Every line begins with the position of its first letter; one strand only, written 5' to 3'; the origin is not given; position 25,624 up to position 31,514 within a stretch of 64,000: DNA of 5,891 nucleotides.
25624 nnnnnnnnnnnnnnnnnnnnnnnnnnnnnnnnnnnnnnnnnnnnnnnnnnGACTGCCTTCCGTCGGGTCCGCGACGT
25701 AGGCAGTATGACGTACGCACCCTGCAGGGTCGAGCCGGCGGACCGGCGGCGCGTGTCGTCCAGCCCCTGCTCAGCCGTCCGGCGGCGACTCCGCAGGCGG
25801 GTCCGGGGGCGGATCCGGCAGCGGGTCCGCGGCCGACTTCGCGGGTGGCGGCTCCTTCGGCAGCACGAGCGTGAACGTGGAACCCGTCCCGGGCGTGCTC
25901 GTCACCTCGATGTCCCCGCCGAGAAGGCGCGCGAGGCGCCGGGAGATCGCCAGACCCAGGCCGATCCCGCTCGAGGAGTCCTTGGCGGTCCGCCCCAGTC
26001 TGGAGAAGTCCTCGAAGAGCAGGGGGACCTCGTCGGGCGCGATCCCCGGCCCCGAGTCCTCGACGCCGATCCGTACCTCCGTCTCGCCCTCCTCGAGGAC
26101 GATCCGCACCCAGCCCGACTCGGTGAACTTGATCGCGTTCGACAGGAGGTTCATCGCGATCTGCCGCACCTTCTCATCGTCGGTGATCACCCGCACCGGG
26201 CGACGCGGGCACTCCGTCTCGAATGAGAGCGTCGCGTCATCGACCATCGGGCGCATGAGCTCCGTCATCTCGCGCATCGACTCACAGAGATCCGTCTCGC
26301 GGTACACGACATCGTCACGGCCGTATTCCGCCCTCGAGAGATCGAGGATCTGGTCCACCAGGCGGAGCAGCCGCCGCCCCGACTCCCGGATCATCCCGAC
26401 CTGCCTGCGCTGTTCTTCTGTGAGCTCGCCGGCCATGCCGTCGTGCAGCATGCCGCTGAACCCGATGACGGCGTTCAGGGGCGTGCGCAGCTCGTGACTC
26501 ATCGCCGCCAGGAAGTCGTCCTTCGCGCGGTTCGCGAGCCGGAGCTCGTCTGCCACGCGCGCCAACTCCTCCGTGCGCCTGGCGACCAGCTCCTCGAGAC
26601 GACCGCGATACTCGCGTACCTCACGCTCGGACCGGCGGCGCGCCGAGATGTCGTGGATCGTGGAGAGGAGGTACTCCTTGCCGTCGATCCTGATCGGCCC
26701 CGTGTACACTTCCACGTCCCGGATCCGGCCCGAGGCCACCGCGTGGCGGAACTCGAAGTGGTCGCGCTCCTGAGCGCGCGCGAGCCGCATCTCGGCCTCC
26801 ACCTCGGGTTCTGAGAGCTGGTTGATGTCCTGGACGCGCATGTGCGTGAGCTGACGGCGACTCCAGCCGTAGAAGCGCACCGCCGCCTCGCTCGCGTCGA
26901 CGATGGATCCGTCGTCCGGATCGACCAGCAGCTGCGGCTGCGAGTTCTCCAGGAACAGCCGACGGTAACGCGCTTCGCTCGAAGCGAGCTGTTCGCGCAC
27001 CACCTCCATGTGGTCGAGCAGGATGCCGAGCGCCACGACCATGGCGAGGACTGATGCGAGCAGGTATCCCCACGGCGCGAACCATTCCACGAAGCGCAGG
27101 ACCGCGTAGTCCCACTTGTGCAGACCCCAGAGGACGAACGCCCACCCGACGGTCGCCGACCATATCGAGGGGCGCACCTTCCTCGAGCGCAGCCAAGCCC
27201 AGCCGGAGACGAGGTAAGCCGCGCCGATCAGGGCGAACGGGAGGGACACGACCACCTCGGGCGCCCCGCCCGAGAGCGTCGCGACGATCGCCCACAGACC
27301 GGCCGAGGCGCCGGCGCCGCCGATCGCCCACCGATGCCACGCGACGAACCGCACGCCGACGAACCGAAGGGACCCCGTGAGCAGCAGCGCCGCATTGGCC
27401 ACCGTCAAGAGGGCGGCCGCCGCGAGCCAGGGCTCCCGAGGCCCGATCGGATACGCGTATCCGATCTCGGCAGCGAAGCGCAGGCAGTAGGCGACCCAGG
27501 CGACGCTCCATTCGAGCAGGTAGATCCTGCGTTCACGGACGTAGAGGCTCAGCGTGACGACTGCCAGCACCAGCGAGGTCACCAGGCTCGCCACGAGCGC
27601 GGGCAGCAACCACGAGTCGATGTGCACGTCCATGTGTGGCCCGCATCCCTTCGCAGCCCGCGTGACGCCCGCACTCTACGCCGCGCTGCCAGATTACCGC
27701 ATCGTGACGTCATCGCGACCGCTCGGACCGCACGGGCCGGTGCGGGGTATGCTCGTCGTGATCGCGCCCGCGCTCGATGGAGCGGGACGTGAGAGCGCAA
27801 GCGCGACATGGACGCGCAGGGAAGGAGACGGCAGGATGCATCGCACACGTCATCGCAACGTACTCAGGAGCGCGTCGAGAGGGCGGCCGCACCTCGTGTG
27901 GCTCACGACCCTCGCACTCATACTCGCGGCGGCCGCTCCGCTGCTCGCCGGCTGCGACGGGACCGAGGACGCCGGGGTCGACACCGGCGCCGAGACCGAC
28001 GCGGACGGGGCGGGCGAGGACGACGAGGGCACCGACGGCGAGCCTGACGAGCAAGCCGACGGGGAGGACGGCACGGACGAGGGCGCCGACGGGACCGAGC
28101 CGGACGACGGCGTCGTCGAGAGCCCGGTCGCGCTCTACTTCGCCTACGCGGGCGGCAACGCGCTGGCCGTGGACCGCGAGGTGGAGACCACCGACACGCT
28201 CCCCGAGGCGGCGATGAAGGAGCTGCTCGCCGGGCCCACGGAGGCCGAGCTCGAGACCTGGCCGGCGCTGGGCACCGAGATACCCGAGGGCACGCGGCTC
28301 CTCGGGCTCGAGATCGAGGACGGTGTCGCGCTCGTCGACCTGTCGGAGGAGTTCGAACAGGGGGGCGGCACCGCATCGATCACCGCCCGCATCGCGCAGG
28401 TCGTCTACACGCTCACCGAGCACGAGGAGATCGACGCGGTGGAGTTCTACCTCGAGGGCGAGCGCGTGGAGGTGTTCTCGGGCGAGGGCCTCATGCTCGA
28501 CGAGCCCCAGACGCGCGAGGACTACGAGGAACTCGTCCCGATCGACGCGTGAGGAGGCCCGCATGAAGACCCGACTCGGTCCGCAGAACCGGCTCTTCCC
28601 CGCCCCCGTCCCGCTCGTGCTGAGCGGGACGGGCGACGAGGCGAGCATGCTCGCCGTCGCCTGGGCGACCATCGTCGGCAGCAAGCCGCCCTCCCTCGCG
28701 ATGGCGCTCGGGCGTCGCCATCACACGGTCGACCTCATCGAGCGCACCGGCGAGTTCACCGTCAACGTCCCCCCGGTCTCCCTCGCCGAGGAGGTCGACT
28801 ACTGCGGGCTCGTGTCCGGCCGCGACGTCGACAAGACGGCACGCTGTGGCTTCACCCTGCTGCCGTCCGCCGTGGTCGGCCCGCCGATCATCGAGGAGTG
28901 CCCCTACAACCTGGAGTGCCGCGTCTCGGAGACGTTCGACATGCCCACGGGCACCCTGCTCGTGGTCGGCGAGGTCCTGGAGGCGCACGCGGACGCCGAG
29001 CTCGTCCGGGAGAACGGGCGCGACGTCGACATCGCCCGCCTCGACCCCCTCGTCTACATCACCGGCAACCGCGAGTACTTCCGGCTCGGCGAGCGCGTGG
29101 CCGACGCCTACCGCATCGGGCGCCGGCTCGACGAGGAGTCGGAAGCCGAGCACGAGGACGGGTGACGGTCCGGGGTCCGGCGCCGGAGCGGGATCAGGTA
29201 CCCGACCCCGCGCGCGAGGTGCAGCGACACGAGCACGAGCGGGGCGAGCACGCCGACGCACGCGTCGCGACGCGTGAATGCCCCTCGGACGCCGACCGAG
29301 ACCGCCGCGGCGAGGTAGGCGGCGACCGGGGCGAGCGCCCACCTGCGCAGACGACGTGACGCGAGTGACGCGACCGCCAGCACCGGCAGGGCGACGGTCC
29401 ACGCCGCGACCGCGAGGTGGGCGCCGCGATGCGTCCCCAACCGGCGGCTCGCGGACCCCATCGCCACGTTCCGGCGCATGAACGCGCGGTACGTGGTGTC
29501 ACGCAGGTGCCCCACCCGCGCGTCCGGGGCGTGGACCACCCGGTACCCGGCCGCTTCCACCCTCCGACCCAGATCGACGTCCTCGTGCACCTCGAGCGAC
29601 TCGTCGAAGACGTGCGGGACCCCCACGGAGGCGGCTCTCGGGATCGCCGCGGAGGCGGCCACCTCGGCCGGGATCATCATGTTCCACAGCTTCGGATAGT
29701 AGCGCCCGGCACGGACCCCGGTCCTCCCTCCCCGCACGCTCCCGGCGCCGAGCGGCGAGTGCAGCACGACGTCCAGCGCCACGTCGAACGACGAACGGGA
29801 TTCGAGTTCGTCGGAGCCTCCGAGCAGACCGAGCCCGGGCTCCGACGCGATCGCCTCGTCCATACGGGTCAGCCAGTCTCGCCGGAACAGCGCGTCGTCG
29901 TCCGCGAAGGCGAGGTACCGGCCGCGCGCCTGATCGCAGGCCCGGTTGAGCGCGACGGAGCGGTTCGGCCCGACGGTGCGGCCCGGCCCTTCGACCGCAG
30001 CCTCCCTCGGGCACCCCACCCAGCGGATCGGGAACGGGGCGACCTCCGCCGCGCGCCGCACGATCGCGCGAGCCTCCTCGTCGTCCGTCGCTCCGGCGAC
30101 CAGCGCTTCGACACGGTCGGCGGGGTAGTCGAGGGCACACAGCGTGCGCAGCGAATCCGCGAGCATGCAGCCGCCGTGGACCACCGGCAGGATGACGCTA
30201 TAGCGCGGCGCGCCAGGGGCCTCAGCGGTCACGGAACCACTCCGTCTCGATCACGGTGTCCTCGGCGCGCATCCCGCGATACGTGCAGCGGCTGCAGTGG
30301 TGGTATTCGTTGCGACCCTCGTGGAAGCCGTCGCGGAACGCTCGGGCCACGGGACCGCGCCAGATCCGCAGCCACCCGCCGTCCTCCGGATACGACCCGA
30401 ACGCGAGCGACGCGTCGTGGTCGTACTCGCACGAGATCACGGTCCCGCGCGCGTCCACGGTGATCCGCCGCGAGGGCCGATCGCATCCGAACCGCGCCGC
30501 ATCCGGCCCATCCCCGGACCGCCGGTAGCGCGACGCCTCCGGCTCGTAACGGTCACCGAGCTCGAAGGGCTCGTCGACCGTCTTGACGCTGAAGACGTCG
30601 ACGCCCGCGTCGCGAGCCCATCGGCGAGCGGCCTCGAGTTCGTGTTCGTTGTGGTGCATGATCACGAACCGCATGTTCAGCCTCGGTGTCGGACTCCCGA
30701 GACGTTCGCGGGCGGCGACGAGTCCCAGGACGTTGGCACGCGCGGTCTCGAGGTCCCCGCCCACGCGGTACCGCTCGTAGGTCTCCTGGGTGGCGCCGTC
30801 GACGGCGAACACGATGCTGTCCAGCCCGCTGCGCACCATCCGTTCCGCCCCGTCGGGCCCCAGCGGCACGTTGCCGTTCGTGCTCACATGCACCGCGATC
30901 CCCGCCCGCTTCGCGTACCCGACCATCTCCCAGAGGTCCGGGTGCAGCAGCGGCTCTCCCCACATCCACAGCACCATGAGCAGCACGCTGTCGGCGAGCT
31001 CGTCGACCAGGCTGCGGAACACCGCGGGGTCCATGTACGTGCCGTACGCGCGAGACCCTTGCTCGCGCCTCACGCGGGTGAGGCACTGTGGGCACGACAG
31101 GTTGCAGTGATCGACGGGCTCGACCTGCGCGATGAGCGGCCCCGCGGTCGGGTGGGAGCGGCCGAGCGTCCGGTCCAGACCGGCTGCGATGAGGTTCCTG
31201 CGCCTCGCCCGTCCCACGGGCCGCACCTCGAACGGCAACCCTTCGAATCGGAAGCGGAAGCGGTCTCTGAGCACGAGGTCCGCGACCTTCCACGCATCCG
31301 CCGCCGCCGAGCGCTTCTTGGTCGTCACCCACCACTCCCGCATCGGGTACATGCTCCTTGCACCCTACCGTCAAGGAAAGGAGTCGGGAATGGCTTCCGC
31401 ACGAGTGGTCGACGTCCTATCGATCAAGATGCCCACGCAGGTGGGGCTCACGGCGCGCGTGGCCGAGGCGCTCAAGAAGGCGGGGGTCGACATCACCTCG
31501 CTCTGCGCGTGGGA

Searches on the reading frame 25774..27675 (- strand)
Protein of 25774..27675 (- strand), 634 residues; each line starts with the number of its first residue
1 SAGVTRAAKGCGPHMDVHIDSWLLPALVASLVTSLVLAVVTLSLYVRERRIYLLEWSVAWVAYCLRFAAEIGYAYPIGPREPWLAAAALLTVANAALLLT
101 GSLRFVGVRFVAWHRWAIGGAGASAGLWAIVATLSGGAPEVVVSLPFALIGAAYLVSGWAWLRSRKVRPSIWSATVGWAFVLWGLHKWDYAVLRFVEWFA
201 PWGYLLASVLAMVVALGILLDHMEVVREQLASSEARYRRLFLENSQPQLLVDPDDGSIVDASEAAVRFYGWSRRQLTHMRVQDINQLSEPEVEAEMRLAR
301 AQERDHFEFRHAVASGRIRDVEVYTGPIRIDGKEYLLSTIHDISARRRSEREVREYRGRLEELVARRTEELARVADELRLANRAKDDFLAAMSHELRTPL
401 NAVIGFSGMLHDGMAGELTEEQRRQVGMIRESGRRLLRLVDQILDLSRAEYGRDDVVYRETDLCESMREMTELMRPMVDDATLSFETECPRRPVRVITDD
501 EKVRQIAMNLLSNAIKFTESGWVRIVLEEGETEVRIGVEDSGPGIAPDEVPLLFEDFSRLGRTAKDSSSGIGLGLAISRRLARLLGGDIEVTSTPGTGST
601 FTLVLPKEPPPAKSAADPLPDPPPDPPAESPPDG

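Call 18: search_protein_families(library=pfam, max_evalue=0.00001, proteins=[window:25774-27675:-])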
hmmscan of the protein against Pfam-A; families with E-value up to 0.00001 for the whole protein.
window:25774-27675:- (634 aa): 4 families
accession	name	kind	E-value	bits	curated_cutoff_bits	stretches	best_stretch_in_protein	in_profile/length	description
PF02518.31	HATPase_c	-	7.4e-29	100.9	26.4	1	499-608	2-110/111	Histidine kinase-, DNA gyrase B-, and HSP90-like ATPase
PF00512.31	HisKA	-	1.2e-21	77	26.9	1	384-452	1-66/66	His Kinase A (phospho-acceptor) domain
PF13426.13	PAS_9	-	5.4e-08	33.5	27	1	250-344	5-102/103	PAS domain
PF08448.16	PAS_4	-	1.2e-06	29.2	23.1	1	253-348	12-110/110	PAS fold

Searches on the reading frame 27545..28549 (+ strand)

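Call 18: search_protein_families(library=pfam, max_evalue=0.00001, proteins=[window:27545-28549:+])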
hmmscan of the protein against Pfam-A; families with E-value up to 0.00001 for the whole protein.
window:27545-28549:+ (335 aa): 1 family
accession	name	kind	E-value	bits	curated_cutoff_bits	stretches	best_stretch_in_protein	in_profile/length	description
PF10646.14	Germane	-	1.4e-23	84.1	23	1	197-308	2-116/117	Sporulation and spore germination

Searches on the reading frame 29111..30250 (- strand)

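Call 18: search_protein_families(library=pfam, max_evalue=0.00001, proteins=[window:29111-30250:-])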
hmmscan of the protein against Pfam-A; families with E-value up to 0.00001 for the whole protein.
window:29111-30250:- (380 aa): 4 families
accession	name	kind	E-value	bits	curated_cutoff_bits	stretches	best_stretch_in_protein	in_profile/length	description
PF13641.12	Glyco_tranf_2_3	-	4.3e-10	40.4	27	1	15-261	1-224/230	Glycosyltransferase like family 2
PF13506.12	Glyco_transf_21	-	2.8e-08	33.8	21.7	0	91-145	11-65/174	Glycosyl transferase family 21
PF13632.12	Glyco_trans_2_3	-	1.8e-07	31.6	27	1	190-318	76-197/198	Glycosyl transferase family group 2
PF00535.33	Glycos_transf_2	-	4.7e-07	30.3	23.3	1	18-138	1-107/168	Glycosyl transferase family 2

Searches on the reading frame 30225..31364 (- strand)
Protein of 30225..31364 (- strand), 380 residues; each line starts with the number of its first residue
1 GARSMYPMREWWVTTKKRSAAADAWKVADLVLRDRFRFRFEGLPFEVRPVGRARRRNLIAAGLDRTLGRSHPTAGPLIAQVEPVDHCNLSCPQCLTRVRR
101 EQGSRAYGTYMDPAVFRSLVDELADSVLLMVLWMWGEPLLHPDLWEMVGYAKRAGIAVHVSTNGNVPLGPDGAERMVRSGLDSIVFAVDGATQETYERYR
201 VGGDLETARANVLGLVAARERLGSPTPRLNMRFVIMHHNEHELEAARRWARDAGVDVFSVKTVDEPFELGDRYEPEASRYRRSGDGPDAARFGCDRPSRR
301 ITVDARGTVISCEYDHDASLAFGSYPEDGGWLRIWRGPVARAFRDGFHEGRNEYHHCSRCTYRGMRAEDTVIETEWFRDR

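Call 18: search_protein_families(library=pfam, max_evalue=0.00001, proteins=[window:30225-31364:-])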
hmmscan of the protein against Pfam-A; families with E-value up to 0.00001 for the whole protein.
window:30225-31364:- (380 aa): 2 families
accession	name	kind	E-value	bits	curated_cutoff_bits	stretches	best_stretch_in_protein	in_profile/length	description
PF04055.27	Radical_SAM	-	1.3e-13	51.9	29.5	1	82-216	2-137/166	Radical SAM superfamily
PF13186.11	SPASM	-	2.5e-08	34.5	21.5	1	294-361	1-67/67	Iron-sulfur cluster-binding domain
